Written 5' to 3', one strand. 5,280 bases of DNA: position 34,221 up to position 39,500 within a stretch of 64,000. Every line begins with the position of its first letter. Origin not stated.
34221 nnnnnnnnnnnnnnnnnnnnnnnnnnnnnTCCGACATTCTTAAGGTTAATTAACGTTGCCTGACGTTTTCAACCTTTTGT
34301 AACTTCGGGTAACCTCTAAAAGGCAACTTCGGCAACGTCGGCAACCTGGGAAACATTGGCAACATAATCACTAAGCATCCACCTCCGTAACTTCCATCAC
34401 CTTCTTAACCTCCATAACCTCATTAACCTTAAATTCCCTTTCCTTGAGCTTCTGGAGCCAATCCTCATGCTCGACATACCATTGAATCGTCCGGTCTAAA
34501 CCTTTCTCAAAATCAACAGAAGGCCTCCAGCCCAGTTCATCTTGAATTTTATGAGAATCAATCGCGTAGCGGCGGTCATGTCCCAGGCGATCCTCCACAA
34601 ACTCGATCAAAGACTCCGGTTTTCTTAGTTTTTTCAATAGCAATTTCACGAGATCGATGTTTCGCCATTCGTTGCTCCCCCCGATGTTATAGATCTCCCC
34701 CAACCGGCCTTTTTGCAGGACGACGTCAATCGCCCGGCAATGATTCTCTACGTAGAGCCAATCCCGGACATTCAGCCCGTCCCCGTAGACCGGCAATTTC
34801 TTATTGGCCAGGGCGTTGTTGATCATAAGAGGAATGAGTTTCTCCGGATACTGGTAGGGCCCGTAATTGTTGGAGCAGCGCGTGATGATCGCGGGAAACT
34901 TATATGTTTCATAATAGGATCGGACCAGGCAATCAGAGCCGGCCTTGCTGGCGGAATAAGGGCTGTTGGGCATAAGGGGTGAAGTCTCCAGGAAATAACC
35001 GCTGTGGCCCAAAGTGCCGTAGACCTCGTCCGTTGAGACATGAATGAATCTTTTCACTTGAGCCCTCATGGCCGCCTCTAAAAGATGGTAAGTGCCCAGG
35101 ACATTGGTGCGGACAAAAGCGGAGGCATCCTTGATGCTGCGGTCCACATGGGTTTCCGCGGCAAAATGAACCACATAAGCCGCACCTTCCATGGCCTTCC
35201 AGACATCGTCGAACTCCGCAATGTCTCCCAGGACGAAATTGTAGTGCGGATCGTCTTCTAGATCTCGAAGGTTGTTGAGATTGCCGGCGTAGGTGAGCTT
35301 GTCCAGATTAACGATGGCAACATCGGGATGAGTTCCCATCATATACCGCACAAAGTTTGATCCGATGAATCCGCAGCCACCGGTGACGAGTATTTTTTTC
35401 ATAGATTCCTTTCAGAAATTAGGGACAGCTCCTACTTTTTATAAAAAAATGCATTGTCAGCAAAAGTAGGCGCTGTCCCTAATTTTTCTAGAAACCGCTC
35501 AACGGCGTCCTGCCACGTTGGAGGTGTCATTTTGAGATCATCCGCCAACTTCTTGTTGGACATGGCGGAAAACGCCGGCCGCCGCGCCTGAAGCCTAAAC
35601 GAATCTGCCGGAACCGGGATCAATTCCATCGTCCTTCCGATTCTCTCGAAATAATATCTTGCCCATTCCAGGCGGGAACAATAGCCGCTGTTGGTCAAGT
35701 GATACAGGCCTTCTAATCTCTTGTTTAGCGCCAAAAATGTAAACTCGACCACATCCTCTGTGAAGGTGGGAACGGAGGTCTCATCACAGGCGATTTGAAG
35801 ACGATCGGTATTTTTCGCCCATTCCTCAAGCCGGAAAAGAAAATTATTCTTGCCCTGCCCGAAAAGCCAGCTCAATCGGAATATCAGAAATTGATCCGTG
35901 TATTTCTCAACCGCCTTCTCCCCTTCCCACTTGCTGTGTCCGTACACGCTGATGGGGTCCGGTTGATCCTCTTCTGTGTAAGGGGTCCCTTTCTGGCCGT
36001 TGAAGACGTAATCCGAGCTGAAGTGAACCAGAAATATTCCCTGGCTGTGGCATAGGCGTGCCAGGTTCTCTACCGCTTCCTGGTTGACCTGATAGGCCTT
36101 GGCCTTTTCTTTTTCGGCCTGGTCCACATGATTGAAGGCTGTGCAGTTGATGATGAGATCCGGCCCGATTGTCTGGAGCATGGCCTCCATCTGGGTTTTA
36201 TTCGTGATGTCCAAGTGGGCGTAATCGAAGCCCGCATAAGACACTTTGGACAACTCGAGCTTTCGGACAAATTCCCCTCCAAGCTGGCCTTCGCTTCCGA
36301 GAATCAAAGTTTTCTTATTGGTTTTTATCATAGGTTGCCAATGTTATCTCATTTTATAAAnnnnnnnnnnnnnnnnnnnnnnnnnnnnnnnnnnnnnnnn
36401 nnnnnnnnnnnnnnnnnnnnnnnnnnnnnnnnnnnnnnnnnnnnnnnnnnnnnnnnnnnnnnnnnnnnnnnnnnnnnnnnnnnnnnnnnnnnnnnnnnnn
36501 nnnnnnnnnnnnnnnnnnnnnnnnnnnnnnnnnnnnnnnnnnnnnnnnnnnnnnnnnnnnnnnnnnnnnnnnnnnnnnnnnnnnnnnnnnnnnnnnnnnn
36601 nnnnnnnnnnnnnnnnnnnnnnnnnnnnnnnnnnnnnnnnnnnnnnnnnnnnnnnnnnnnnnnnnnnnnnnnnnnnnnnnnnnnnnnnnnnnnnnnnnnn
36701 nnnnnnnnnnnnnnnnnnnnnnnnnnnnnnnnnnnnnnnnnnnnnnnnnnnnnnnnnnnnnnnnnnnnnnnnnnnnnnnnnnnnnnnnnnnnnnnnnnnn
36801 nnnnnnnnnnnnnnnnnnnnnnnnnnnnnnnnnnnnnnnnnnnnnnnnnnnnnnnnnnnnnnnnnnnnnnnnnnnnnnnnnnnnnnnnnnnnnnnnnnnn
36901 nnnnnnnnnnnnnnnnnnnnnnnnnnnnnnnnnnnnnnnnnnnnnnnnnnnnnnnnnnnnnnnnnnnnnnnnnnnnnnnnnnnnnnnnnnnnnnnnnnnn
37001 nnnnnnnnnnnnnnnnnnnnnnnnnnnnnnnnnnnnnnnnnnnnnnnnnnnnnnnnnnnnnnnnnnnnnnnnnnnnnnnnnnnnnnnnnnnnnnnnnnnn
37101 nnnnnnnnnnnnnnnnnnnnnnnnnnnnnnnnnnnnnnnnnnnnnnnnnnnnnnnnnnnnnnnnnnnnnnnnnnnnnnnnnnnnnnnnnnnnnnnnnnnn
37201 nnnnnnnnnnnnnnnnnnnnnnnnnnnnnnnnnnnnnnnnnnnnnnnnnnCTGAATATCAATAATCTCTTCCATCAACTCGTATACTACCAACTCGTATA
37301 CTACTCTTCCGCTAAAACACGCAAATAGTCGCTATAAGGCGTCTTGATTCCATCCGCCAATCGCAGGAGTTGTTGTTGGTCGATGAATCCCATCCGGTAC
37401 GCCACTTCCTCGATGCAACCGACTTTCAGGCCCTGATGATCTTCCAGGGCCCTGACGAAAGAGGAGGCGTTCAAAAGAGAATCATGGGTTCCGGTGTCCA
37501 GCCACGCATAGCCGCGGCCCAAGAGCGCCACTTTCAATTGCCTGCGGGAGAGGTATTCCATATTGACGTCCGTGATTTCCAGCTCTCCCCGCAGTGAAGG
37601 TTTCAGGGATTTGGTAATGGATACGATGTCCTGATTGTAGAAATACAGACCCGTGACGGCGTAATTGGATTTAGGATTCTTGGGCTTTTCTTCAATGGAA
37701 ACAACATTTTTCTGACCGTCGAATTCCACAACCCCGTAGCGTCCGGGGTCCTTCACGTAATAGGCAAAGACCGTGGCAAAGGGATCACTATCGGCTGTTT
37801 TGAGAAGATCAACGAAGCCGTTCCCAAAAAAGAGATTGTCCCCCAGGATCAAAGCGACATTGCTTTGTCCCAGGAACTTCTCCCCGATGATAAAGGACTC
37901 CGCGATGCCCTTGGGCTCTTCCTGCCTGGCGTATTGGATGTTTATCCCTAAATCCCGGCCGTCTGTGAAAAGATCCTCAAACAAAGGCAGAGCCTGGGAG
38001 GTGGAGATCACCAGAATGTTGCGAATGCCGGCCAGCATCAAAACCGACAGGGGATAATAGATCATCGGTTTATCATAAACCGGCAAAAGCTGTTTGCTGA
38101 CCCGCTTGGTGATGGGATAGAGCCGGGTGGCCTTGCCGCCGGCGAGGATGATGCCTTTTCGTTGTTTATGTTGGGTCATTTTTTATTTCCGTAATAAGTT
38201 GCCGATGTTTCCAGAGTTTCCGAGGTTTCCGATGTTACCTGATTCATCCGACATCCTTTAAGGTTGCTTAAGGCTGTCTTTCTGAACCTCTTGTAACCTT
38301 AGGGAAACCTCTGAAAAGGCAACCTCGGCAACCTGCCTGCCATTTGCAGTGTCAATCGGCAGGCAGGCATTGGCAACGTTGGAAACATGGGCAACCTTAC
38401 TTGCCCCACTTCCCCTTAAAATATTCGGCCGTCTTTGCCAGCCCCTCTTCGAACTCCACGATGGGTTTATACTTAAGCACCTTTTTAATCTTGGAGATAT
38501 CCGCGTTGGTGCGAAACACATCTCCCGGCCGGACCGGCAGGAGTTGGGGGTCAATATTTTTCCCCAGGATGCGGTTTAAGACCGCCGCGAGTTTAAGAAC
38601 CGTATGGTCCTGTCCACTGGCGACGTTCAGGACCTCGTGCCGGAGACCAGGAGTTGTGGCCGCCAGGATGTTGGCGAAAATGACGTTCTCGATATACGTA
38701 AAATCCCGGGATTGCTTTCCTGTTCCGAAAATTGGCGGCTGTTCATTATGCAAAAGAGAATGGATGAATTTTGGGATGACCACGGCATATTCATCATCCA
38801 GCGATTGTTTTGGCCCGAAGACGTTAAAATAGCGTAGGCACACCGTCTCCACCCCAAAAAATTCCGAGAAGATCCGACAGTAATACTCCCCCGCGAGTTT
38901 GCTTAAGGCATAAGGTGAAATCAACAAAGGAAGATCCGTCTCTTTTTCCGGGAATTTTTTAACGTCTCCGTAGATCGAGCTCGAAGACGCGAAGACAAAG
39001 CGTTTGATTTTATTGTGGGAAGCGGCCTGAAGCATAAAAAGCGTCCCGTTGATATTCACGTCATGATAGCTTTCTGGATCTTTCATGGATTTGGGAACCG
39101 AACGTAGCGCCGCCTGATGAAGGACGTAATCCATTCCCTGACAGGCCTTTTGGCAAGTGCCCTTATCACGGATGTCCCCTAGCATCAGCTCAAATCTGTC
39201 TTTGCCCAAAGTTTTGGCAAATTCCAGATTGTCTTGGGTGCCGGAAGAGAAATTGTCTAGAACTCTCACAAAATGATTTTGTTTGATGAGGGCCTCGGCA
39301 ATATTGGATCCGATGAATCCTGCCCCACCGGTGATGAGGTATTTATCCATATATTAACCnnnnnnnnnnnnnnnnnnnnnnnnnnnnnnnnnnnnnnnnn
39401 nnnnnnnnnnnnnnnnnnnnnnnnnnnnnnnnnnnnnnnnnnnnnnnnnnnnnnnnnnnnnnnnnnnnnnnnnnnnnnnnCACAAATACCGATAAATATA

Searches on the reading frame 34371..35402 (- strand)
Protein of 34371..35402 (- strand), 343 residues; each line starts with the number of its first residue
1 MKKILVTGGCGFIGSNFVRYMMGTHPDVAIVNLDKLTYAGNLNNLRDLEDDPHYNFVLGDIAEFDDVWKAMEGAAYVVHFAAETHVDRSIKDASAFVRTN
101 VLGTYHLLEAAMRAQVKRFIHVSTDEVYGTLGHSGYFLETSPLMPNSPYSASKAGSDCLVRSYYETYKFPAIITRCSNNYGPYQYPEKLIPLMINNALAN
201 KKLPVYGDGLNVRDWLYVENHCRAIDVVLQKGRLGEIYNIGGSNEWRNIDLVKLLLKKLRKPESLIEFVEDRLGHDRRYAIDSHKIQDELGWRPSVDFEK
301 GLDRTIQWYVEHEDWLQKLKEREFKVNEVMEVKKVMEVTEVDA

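Call 67: search_protein_families(library=pfam, proteins=[window:34371-35402:-])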
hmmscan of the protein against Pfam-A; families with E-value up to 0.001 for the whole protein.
window:34371-35402:- (343 aa): 8 families
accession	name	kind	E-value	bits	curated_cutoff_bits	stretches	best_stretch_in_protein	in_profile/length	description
PF16363.11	GDP_Man_Dehyd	-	4.4e-81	273.3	27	1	5-304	1-331/332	GDP-mannose 4,6 dehydratase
PF01370.27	Epimerase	-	7.5e-65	219.1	20.9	1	4-241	1-240/240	NAD dependent epimerase/dehydratase family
PF01073.25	3Beta_HSD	-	3.4e-23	82.5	22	1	5-224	1-224/280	3-beta hydroxysteroid dehydrogenase/isomerase family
PF02719.21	Polysacc_synt_2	-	2.1e-18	67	20.2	1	4-126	1-130/293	Polysaccharide biosynthesis protein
PF04321.23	RmlD_sub_bind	-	1.7e-14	54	27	1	3-259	2-231/287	RmlD substrate binding domain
PF07993.18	NAD_binding_4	-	1.2e-13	51.2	20.1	1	6-178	1-206/258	Male sterility protein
PF13460.12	NAD_binding_10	-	2.9e-08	34.2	27.2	1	41-132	28-106/184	NAD(P)H-binding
PF00106.31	adh_short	-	0.00012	22.1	26.6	0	2-163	1-163/195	short chain dehydrogenase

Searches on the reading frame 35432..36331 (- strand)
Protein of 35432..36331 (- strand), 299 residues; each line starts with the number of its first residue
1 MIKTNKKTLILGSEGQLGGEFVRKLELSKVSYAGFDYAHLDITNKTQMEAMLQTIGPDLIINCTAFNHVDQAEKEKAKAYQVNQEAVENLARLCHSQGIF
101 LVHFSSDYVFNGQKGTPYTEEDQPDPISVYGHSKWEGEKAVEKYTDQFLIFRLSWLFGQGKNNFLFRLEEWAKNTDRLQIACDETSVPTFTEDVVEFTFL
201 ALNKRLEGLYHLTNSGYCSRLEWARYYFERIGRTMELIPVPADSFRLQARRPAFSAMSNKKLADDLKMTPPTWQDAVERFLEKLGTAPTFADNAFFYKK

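Call 67: search_protein_families(library=pfam, proteins=[window:35432-36331:-])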
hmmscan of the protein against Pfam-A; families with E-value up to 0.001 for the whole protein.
window:35432-36331:- (299 aa): 5 families
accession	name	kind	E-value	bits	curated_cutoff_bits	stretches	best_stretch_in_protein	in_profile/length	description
PF04321.23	RmlD_sub_bind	-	4.2e-86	289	27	1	7-284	2-285/287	RmlD substrate binding domain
PF01370.27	Epimerase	-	1e-21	77.9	20.9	1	9-204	2-227/240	NAD dependent epimerase/dehydratase family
PF16363.11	GDP_Man_Dehyd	-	1.2e-13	51.7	27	1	35-152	54-175/332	GDP-mannose 4,6 dehydratase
PF07993.18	NAD_binding_4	-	3.9e-08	33.2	20.1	1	58-166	90-210/258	Male sterility protein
PF02719.21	Polysacc_synt_2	-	4.8e-06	26.4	20.2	1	40-110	61-132/293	Polysaccharide biosynthesis protein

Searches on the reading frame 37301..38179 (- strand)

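Call 67: search_protein_families(library=pfam, proteins=[window:37301-38179:-])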
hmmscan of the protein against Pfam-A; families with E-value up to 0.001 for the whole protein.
window:37301-38179:- (292 aa): 2 families
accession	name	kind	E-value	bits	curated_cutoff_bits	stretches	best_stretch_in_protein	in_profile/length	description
PF00483.29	NTP_transferase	-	2.9e-72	243.6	21.2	1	8-242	1-242/245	Nucleotidyl transferase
PF12804.13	NTP_transf_3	-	1.1e-08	35.8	27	1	9-142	1-124/160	MobA-like NTP transferase domain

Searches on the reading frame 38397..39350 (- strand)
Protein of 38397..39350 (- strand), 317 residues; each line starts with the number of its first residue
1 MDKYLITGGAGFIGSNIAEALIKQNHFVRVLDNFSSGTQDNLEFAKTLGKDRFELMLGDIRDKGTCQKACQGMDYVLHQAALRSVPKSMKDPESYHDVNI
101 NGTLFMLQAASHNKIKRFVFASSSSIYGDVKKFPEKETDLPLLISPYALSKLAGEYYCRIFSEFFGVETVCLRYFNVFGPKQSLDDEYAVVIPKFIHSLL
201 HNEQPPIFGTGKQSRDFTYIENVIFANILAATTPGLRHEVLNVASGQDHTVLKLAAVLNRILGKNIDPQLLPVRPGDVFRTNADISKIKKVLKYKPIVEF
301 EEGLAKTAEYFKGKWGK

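Call 67: search_protein_families(library=pfam, proteins=[window:38397-39350:-])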
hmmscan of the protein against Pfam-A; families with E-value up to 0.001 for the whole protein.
window:38397-39350:- (317 aa): 9 families
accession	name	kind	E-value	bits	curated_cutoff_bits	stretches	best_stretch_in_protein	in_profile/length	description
PF01370.27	Epimerase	-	4.4e-58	197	20.9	1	5-244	2-240/240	NAD dependent epimerase/dehydratase family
PF16363.11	GDP_Man_Dehyd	-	8.2e-54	183.7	27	1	5-307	1-332/332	GDP-mannose 4,6 dehydratase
PF01073.25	3Beta_HSD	-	2.2e-30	106.1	22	1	5-232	1-230/280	3-beta hydroxysteroid dehydrogenase/isomerase family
PF02719.21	Polysacc_synt_2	-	1.5e-18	67.5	20.2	1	5-276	2-266/293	Polysaccharide biosynthesis protein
PF07993.18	NAD_binding_4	-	9.8e-09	35.2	20.1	1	6-179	1-209/258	Male sterility protein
PF05368.20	NmrA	-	4.2e-08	33.6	27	1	5-126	6-110/298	NmrA-like family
PF04321.23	RmlD_sub_bind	-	4.2e-08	33.1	27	1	4-160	3-138/287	RmlD substrate binding domain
PF13460.12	NAD_binding_10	-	4.5e-08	33.6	27.2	1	8-153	1-126/184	NAD(P)H-binding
PF00106.31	adh_short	-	3.5e-05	23.8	26.6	1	5-113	4-122/195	short chain dehydrogenase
